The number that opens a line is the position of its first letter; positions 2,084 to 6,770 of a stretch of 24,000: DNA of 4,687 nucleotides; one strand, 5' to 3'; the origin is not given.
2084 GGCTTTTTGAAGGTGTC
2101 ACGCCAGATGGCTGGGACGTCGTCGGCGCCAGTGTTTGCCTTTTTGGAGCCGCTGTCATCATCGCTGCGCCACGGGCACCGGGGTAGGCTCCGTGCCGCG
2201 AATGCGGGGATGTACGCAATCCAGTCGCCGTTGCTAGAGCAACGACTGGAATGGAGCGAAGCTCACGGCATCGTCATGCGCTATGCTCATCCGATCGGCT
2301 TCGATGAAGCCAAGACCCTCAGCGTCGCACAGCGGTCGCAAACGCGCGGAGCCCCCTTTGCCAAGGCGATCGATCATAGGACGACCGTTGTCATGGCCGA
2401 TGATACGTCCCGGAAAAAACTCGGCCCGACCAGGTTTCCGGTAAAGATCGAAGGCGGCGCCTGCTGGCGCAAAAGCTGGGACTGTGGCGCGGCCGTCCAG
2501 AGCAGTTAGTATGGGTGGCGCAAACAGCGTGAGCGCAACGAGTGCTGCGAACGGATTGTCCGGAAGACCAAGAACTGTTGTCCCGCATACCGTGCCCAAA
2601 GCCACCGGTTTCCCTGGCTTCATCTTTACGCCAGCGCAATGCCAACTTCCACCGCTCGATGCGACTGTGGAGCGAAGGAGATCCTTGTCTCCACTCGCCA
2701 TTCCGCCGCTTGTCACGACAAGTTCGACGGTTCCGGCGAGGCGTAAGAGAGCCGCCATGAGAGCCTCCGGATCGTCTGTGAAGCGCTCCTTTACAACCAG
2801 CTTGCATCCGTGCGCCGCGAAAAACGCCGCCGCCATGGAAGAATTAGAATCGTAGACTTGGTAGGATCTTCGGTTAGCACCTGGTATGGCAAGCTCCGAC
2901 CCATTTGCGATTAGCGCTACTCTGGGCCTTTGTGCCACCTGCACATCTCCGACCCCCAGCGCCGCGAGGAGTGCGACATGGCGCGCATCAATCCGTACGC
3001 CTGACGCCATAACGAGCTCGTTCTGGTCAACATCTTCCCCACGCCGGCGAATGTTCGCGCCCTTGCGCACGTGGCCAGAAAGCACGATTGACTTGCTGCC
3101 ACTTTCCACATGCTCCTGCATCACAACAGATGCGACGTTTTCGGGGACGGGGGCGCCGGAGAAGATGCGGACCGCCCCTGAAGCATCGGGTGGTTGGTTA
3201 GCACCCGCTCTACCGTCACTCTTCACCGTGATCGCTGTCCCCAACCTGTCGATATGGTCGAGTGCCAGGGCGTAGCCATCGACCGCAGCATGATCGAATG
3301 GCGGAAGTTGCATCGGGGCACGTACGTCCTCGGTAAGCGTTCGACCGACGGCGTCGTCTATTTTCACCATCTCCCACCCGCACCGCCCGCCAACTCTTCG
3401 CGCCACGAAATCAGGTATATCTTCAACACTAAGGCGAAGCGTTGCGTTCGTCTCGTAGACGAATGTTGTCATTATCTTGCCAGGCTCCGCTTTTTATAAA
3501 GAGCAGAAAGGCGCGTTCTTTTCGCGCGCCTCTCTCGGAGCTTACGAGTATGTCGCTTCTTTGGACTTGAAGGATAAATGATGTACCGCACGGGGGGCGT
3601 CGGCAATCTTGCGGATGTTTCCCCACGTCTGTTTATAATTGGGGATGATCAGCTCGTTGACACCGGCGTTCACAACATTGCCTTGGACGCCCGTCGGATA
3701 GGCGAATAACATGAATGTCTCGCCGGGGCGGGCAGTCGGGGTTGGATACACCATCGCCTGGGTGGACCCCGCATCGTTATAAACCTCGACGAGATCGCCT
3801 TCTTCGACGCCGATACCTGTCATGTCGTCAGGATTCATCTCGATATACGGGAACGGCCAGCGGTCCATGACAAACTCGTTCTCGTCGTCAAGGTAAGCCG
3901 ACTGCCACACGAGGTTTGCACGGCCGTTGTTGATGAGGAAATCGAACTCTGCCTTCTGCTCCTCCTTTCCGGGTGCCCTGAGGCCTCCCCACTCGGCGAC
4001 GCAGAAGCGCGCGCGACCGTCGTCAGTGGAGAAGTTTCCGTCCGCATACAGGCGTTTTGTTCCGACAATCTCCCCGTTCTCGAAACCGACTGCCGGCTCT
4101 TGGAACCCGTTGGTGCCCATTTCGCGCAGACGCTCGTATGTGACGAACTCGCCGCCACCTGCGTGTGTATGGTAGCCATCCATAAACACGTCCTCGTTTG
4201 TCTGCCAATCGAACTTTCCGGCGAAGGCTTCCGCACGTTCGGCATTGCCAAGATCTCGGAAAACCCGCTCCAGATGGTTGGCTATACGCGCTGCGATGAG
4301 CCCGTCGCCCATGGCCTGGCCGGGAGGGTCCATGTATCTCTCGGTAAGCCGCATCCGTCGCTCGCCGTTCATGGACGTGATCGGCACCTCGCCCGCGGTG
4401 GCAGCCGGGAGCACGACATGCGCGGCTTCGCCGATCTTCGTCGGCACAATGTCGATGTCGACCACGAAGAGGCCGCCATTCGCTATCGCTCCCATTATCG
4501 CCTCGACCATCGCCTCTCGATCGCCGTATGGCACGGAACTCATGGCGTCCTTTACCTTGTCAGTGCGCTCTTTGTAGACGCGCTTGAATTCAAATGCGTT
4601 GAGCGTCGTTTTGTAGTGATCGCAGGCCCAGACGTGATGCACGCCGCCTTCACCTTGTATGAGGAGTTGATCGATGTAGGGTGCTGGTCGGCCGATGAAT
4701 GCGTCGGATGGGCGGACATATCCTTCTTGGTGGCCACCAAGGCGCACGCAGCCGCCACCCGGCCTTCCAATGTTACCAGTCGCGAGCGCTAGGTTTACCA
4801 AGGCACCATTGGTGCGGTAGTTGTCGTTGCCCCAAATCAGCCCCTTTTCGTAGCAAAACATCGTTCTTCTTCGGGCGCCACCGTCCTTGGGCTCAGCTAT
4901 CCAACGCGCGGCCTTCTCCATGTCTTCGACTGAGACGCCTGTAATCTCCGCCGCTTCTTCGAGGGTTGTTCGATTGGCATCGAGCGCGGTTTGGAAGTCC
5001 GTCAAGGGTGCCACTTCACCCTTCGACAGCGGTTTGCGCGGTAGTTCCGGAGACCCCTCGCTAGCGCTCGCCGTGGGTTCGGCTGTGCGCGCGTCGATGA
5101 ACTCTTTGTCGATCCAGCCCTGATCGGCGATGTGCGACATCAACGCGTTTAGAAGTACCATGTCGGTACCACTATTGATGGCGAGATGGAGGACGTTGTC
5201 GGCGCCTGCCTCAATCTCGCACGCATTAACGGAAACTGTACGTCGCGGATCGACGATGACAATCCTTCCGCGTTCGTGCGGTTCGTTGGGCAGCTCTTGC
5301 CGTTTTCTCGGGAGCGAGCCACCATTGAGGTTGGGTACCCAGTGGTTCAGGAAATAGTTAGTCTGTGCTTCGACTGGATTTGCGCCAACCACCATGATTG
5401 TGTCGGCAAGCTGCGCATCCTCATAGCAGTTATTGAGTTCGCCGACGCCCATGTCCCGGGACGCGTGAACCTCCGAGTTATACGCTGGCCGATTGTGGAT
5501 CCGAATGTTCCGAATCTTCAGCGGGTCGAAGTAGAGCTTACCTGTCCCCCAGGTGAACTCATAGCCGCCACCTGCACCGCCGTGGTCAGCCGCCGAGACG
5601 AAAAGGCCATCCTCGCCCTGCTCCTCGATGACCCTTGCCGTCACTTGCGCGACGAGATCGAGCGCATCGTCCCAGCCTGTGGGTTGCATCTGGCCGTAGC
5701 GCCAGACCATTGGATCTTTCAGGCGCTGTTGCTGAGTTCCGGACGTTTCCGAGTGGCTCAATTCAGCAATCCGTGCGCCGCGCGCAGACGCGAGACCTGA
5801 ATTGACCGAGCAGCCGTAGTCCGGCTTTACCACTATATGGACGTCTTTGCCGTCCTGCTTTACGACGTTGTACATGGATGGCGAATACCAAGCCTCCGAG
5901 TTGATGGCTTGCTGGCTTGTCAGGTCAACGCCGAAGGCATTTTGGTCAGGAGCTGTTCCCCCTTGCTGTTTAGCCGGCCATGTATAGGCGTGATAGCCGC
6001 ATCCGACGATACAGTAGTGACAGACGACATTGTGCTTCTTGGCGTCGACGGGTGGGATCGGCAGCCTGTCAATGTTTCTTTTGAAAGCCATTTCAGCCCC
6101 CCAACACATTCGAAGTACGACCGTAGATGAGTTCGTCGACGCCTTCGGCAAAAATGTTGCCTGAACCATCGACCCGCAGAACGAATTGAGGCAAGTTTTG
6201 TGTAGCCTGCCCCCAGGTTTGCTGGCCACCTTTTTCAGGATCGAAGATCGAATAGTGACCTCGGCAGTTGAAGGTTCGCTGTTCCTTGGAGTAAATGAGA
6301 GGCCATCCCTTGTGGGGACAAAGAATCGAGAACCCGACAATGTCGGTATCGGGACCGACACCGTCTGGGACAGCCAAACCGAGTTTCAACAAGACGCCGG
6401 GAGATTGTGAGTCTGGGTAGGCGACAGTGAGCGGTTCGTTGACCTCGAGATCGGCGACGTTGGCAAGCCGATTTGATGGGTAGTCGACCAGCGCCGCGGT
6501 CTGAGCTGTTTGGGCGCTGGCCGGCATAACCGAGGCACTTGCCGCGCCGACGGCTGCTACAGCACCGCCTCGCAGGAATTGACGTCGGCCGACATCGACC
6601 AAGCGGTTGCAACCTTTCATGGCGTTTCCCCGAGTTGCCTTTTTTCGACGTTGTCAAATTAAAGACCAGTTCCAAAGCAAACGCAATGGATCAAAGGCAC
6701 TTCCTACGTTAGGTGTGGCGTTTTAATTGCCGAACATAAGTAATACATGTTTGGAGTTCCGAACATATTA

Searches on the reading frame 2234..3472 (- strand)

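Call 57: search_protein_families(library=pfam, proteins=[window:2234-3472:-])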
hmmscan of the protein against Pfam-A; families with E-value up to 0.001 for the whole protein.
window:2234-3472:- (412 aa): 3 families
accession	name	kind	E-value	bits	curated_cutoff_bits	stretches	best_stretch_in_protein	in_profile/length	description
PF03453.22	MoeA_N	-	1.8e-36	125.6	30.8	1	34-173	21-160/160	MoeA N-terminal region (domain I and II)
PF00994.29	MoCF_biosynth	-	5.8e-21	75.1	26.6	1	187-322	2-142/144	Probable molybdopterin binding domain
PF03454.20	MoeA_C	-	2.2e-11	44.3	22.1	1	337-408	2-72/72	MoeA C-terminal region (domain IV)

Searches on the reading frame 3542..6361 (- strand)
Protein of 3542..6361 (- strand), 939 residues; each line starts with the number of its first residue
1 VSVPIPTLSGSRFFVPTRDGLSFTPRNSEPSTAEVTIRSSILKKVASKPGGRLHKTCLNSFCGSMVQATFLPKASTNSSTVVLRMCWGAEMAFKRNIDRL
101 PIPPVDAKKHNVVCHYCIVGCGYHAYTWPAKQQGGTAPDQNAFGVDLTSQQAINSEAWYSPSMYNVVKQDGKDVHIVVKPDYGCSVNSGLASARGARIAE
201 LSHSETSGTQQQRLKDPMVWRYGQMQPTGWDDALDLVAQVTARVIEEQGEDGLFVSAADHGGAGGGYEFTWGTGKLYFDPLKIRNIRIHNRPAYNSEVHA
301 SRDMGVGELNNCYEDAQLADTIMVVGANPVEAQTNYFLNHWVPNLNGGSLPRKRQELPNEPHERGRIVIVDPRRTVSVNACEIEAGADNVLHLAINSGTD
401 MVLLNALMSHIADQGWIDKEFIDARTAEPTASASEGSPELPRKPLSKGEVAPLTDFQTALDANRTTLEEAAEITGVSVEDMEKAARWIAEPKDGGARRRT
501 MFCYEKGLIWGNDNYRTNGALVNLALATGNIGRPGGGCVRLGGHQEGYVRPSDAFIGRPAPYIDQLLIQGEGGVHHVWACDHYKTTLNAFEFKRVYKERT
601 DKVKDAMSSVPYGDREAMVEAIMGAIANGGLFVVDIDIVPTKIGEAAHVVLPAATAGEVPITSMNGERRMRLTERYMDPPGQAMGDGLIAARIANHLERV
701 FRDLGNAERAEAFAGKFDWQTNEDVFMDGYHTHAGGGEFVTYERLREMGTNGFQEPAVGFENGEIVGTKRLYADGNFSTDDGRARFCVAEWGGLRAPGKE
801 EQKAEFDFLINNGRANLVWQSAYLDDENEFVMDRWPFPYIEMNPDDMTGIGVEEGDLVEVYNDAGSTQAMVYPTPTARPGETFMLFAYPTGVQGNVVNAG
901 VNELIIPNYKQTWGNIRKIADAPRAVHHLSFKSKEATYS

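Call 3: search_protein_families(library=pfam, proteins=[window:3542-6361:-])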
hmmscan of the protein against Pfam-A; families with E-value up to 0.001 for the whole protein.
window:3542-6361:- (939 aa): 3 families
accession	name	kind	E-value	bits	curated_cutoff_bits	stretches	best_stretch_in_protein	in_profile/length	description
PF18465.7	Rieske_3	-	2.9e-41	140.1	25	1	114-209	1-96/96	Rieske 3Fe-4S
PF00384.28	Molybdopterin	-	1.4e-23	84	24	1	213-693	1-350/353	Molybdopterin oxidoreductase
PF01568.27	Molydop_binding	-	6.1e-14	52.4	26.8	1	809-905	2-93/110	Molydopterin dinucleotide binding domain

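Call 36: search_dna_similar(query=window:3542-6082:-, collection=plasmids, mode=protein, max_rows=15)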
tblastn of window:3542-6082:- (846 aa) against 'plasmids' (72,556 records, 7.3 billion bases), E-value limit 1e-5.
Records with a match: 753; places in all: 827; records where one place covers at least 80% of the query: 223.
Best place of each record, by identity: 80-90% 1; 60-80% 16; <60% 736.
By first word of the organism name: Ralstonia 138; Sinorhizobium 90; Pseudosulfitobacter 50; Rhizobium 40; Thermus 33; Azospirillum 31; Pantoea 19; Paracoccus 17; Sulfitobacter 17; Ensifer 11; and 118 more.
By predicted mobility (MOB-suite, as given by PLSDB): non-mobilizable 484; mobilizable 211; conjugative 58.
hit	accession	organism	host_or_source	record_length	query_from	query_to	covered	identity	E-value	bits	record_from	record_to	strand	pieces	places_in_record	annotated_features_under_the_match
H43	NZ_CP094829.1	Acuticoccus sp. I52.16.1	pure culture,seawater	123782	1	846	100%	81.8%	0e+0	1384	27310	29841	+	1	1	arsenate reductase (azurin) large subunit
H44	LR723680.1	arsenite-oxidising bacterium NT-25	moist arsenopyrite (FeAsS)-containing ...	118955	1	842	100%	72.5%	0e+0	1248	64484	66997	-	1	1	arsenate reductase (azurin) large subunit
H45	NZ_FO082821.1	Pseudorhizobium banfieldiae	-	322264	1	842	100%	72.5%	0e+0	1248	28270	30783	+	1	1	arsenate reductase (azurin) large subunit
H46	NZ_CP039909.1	Agrobacterium tumefaciens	-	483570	1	842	100%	72.1%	0e+0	1245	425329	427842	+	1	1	arsenate reductase (azurin) large subunit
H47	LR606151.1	Rhizobium sp. Q54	paddy soil contaminated with arsenic ...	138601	1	842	100%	72.1%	0e+0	1245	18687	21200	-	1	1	arsenate reductase (azurin) large subunit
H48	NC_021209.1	Sinorhizobium sp. M14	microbial mats from Zloty Stok gold mine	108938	1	842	100%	72.1%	0e+0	1245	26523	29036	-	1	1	arsenate reductase (azurin) large subunit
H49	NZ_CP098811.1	Ensifer adhaerens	whole organism,soil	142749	1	842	100%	71.9%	0e+0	1237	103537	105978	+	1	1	arsenate reductase (azurin) large subunit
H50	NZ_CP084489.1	Ensifer adhaerens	cellculture,soil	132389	1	842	100%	71.9%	0e+0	1236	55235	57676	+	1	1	arsenate reductase (azurin) large subunit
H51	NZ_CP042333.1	Bosea sp. F3-2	soybean,soil sample,rhizosphere soil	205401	1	842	100%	68.6%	0e+0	1184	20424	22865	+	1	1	arsenate reductase (azurin) large subunit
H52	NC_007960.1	Nitrobacter hamburgensis X14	-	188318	1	844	100%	68.4%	0e+0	1184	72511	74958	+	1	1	arsenate reductase (azurin) large subunit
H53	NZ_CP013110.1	Sinorhizobium americanum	Vachellia farnesiana,cell culture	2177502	1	842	100%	67.9%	0e+0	1216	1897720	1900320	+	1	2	record has no annotation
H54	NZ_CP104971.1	Phyllobacterium zundukense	Vicia costata,cell culture,root nodule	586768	1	842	100%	67.8%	0e+0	1191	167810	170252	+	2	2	none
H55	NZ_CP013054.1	Sinorhizobium americanum CCGM7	Phaseolus vulgaris,root nodules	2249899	1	842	100%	67.5%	0e+0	1209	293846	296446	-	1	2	none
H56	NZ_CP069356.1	Microvirga sp. VF16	Vachellia farnesiana,Cell culture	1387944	1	846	100%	66.6%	0e+0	1189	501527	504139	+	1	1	none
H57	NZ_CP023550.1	Rhodobacter sp. CZR27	cell culture,paddy soil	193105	1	842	100%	65.1%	0e+0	1099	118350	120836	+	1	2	arsenate reductase (azurin) large subunit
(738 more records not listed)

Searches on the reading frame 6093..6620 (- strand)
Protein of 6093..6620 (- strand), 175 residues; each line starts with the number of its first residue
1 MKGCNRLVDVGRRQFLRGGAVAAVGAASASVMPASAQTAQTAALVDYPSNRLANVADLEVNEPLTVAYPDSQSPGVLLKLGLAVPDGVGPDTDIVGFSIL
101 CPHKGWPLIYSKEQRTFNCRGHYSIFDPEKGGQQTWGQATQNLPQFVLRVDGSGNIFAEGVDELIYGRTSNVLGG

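Call 3: search_protein_families(library=pfam, proteins=[window:6093-6620:-])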
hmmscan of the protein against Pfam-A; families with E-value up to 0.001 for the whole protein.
window:6093-6620:- (175 aa): 1 family
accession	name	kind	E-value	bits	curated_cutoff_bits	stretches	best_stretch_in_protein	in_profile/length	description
PF00355.32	Rieske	-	3.9e-05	23.9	20.3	1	88-146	32-87/88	Rieske [2Fe-2S] domain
